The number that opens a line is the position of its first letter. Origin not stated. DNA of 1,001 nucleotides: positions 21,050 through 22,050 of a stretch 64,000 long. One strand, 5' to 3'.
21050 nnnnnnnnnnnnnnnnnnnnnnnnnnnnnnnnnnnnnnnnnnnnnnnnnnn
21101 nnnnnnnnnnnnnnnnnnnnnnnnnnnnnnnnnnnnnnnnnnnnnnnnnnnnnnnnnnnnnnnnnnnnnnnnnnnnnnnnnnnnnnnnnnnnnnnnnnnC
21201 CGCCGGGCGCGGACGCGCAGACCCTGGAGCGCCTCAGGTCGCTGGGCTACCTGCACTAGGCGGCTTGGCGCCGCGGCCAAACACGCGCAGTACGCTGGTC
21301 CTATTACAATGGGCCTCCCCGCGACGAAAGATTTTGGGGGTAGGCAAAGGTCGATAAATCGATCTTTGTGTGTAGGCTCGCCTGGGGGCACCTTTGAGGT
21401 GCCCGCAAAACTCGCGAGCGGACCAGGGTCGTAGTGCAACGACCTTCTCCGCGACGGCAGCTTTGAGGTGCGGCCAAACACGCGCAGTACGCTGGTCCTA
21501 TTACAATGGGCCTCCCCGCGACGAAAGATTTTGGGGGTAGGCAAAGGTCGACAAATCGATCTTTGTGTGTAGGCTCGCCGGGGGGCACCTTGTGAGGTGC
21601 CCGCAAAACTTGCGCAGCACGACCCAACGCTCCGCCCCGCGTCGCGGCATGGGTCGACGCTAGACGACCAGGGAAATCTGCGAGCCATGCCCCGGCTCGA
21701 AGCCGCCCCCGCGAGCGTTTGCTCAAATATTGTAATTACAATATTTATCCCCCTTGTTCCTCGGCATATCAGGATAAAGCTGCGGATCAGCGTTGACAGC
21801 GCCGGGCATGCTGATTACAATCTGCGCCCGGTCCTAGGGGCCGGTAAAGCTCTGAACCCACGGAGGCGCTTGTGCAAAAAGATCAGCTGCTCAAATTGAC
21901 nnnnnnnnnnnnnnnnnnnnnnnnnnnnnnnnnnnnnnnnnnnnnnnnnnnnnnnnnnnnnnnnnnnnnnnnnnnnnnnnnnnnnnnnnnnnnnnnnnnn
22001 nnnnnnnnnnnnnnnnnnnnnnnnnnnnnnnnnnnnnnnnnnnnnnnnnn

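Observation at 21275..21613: Family of palindrome-bearing repeat elements of about 140 bp (two tandem copies here, a third at 34991-35058)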

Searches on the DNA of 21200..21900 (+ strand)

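Call 7: search_rna_families(source=window, start=21200, end=21900, threshold=evalue, max_evalue=10, show_alignments=3)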
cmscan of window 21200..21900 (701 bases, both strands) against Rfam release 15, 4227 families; matches with E-value up to 10: 0.
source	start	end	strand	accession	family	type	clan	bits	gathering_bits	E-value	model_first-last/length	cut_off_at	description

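Call 33: build_rna_model(alignment_id=A2, structure=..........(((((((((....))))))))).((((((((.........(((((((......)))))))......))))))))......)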
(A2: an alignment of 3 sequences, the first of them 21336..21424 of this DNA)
Model R1 built from alignment A2 (3 sequences, 90 columns); structure: as given.
model positions 89; base pairs 24; branch points 1; effective number of sequences 1.11; information 0.64 bits per position. Calibrated on 0.2 Mb of random sequence (short: E-values are rough).
structure used (alignment columns):
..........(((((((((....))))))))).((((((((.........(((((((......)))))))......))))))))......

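Call 34: search_with_rna_model(model_id=R1, source=window, filters=off, max_evalue=10, show_alignments=6)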
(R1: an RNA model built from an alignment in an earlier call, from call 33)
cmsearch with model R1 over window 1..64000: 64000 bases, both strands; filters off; matches with E-value up to 10: 35.
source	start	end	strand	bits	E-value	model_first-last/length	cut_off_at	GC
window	21336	21424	+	107.1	8.7e-23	1-89/89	no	0.6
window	21533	21621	+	105.4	2e-22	1-89/89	no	0.61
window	34978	35065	+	102.4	1e-21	1-89/89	no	0.52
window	21677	21753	-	18.2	0.021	1-89/89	no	0.55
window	21367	21457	-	17.4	0.032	1-89/89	no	0.65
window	54465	54559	+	15.5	0.084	1-89/89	no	0.63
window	34966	35019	-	14.4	0.15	1-89/89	no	0.44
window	14145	14208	+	12.9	0.34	1-89/89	no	0.61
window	16559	16611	-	12.1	0.52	1-89/89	no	0.7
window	15512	15583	-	11.6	0.69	1-89/89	no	0.61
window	39540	39611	-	11.3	0.8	1-89/89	no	0.67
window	39952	40048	+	11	0.91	1-89/89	no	0.67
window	4161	4252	+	10.5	1.2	1-89/89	no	0.68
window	21505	21574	-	10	1.5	1-89/89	no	0.53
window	5389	5436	-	9.9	1.7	1-89/89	no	0.54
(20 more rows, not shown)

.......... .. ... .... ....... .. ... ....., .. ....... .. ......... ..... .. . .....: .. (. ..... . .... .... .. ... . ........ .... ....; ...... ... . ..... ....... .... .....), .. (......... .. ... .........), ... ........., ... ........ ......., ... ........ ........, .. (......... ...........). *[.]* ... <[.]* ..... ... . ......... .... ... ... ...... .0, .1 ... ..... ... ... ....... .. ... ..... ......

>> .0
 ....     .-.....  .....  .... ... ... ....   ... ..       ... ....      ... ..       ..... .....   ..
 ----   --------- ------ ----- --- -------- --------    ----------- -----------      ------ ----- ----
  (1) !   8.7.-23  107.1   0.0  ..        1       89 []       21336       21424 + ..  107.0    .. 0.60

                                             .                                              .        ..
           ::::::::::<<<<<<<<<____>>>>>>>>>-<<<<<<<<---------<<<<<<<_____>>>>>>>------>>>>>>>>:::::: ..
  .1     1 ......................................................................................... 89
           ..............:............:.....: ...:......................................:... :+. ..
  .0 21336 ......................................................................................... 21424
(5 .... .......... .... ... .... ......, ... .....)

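Call 35: search_with_rna_model(model_id=R1, sources=[L006, L007, L008, L009, L010, L011, L012, L013], max_evalue=10, show_alignments=4)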
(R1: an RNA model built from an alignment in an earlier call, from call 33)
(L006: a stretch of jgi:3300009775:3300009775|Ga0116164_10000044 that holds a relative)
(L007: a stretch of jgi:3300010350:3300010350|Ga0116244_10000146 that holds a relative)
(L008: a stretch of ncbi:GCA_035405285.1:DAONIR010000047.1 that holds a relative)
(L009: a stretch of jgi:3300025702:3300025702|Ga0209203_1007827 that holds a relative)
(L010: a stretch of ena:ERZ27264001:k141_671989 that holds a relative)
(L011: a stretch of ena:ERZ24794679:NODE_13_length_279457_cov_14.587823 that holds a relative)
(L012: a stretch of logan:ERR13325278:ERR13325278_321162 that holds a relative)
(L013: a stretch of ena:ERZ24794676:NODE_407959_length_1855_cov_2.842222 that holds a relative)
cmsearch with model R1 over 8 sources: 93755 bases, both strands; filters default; matches with E-value up to 10: 0.
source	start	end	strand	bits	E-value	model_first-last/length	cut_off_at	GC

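Call 51: build_rna_model(alignment_id=A4, structure=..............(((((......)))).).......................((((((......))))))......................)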
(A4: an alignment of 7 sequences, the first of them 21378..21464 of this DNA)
Model R2 built from alignment A4 (7 sequences, 94 columns); structure: as given.
model positions 83; base pairs 11; branch points 1; effective number of sequences 3.89; information 0.684 bits per position. Calibrated on 0.2 Mb of random sequence (short: E-values are rough).
structure used (alignment columns):
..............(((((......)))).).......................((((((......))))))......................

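Call 52: search_with_rna_model(model_id=R2, source=window, filters=off, max_evalue=5, show_alignments=0)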
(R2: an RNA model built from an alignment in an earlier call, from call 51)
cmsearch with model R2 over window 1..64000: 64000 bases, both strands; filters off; matches with E-value up to 5: 43.
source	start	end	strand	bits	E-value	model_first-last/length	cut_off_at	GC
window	21448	21531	+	83.7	1.2e-20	1-83/83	no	0.6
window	14166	14248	+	82.8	2.1e-20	1-83/83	no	0.57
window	21252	21334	+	79.7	1.4e-19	1-83/83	no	0.61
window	21632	21714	-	75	2.7e-18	1-83/83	no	0.73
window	35020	35104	+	74.8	2.9e-18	1-83/83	no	0.58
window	35084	35166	-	63.4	3.4e-15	1-83/83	no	0.61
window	21575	21652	+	58.5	7e-14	1-83/83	no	0.72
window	21388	21447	+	47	8.5e-11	9-66/83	no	0.62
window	14228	14314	-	28.2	9.3e-06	1-83/83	no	0.57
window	23149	23237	-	17.9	0.0053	1-83/83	no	0.67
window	32576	32622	+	12.9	0.11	1-83/83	no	0.66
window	41613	41679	+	11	0.38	1-83/83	no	0.72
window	58574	58634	-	10.6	0.47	1-83/83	no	0.72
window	40623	40695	+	10.4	0.53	1-83/83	no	0.58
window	21407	21480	-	10.2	0.6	1-83/83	no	0.61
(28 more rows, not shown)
